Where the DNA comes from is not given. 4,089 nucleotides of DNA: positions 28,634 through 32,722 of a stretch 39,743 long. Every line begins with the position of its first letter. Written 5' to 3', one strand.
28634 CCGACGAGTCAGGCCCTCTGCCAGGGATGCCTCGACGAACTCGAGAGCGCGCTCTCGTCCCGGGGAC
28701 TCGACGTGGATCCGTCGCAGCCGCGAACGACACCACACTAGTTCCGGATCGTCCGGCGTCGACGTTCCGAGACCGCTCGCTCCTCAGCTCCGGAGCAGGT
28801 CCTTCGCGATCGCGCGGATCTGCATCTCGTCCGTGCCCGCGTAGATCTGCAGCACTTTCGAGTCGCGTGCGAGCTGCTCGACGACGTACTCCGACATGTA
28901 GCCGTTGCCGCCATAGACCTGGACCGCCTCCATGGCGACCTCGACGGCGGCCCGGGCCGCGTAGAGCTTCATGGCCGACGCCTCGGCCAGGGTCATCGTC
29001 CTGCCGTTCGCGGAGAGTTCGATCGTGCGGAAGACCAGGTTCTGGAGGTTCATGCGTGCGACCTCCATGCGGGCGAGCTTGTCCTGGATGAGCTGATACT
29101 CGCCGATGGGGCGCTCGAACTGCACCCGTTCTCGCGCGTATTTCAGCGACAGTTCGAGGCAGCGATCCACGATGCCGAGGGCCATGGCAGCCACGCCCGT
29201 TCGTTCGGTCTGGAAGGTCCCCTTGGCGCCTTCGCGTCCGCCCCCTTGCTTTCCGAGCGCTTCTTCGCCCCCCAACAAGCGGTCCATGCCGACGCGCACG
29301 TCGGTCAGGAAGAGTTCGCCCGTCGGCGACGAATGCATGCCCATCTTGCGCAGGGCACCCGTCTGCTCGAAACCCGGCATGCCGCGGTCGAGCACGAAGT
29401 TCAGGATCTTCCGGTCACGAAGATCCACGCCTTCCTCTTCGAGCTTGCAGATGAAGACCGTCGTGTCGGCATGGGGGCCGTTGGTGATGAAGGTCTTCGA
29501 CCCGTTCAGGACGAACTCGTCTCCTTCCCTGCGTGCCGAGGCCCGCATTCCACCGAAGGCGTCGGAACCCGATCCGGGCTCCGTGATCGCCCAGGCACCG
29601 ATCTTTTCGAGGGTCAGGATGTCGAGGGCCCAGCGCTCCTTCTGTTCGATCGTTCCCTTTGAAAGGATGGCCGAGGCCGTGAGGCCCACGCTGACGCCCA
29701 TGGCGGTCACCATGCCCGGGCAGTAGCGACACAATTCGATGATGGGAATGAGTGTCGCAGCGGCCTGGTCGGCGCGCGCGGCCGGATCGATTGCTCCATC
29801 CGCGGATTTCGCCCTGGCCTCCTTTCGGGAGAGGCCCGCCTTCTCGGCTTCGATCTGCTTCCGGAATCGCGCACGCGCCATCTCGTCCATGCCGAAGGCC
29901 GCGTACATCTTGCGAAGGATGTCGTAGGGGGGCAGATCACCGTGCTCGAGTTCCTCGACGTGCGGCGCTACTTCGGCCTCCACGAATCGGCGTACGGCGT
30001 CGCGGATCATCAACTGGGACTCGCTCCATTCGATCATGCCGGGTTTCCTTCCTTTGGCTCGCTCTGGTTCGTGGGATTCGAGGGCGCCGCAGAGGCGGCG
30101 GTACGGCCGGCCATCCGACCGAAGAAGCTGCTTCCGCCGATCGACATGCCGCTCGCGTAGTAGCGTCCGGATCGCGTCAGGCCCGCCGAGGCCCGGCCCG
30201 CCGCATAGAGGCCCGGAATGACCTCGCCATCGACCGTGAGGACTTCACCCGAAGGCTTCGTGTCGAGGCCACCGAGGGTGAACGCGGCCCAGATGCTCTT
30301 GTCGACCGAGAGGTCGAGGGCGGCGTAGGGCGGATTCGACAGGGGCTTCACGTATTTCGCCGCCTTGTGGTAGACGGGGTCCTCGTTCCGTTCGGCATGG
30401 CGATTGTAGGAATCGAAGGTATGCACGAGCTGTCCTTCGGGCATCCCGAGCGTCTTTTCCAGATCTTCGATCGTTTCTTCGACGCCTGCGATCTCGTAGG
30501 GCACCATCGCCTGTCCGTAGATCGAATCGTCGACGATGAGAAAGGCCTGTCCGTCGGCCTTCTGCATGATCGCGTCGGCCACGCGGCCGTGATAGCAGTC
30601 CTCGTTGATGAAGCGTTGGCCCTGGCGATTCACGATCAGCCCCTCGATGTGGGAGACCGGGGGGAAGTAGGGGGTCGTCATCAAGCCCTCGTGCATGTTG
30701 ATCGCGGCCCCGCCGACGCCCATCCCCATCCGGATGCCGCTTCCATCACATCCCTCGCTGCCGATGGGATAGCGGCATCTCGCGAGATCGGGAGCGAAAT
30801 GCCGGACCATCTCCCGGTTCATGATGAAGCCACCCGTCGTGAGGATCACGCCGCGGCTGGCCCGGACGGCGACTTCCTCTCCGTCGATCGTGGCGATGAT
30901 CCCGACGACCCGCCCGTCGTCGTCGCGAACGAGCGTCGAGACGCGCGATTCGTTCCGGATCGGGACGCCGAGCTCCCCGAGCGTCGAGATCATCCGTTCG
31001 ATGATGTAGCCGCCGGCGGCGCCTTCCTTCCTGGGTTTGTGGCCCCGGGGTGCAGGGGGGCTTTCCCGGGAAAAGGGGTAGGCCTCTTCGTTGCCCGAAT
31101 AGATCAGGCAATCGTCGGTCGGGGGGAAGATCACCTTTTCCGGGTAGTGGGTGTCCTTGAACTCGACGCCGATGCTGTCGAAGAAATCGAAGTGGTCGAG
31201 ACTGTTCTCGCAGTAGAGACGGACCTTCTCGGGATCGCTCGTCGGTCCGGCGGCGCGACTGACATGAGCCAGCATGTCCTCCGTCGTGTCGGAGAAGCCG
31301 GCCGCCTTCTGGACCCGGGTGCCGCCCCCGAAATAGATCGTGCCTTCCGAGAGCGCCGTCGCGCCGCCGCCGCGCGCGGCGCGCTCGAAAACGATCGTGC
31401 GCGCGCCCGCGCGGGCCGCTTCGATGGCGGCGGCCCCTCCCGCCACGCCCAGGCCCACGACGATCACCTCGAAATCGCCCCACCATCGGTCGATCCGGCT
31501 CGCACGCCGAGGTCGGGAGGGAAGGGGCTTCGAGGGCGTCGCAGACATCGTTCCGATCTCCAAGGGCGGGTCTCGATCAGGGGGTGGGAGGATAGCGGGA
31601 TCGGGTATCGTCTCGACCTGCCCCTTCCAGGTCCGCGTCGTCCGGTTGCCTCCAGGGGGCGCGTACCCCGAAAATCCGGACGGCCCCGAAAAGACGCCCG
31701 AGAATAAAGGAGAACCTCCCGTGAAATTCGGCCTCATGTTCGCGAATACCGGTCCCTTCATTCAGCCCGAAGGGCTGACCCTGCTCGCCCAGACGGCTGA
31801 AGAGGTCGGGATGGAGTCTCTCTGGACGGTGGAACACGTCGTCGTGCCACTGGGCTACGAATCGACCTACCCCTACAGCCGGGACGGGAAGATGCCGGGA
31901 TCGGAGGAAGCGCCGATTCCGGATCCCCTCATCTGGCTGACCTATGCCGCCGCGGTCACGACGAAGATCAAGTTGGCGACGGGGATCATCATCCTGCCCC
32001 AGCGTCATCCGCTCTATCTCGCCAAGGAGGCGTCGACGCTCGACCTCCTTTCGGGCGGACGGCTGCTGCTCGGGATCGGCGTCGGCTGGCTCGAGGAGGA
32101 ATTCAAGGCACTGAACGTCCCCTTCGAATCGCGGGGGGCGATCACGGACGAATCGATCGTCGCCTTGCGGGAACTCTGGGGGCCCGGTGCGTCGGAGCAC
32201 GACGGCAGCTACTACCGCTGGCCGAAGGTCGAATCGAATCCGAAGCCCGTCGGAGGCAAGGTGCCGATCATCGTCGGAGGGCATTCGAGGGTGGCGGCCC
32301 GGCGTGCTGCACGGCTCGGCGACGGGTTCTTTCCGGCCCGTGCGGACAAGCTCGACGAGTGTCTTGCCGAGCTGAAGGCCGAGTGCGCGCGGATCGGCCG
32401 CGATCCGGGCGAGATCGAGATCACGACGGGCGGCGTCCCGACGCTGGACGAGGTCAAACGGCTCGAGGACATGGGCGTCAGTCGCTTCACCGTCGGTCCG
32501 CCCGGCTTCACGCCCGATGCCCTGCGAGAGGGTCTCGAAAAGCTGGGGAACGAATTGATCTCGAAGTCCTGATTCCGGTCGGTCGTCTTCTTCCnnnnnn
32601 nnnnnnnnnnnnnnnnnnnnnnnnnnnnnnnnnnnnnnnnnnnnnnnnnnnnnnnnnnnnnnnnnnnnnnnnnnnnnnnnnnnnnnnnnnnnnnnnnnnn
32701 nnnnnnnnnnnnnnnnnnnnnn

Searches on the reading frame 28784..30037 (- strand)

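Call 10: search_protein_families(library=pfam, proteins=[window:28784-30037:-])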
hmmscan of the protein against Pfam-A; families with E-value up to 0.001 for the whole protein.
window:28784-30037:- (417 aa): 4 families
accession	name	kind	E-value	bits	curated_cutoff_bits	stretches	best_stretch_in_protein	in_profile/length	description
PF00441.29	Acyl-CoA_dh_1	-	2.5e-44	151.5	22.4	1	265-414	1-149/150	Acyl-CoA dehydrogenase, C-terminal domain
PF02770.24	Acyl-CoA_dh_M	-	3.1e-21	75.8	33.3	1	148-247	1-97/97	Acyl-CoA dehydrogenase, middle domain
PF08028.16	Acyl-CoA_dh_2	-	3e-15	57.1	22.7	1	281-403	2-133/134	Acyl-CoA dehydrogenase, C-terminal domain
PF02771.21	Acyl-CoA_dh_N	-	3.3e-13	50.4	22.9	2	5-46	1-42/113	Acyl-CoA dehydrogenase, N-terminal domain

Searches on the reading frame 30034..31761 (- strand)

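Call 42: search_protein_families(library=pfam, proteins=[window:30034-31761:-])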
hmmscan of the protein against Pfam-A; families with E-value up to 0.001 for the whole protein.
window:30034-31761:- (575 aa): 5 families
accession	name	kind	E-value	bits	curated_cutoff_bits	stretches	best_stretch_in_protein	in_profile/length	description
PF00890.30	FAD_binding_2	-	4e-49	168.4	20.4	1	99-527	2-402/414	FAD binding domain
PF01266.30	DAO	-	4.9e-12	46.5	27.9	1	99-173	2-80/353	FAD dependent oxidoreductase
PF12831.13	FAD_oxidored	-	6.5e-07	29.4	27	1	98-136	1-39/416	FAD dependent oxidoreductase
PF03486.20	HI0933_like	-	6.2e-06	26.3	50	0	98-132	2-36/244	HI0933-like protein Rossmann domain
PF07992.20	Pyr_redox_2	-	0.00018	21.5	26.1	0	98-138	2-31/291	Pyridine nucleotide-disulphide oxidoreductase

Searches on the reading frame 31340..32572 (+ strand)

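Call 42: search_protein_families(library=pfam, proteins=[window:31340-32572:+])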
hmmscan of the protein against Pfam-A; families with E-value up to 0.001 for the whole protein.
window:31340-32572:+ (410 aa): 1 family
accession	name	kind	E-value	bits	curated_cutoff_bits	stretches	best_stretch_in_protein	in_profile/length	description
PF00296.26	Bac_luciferase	-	4.3e-49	168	27.9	1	146-369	25-230/314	Luciferase-like monooxygenase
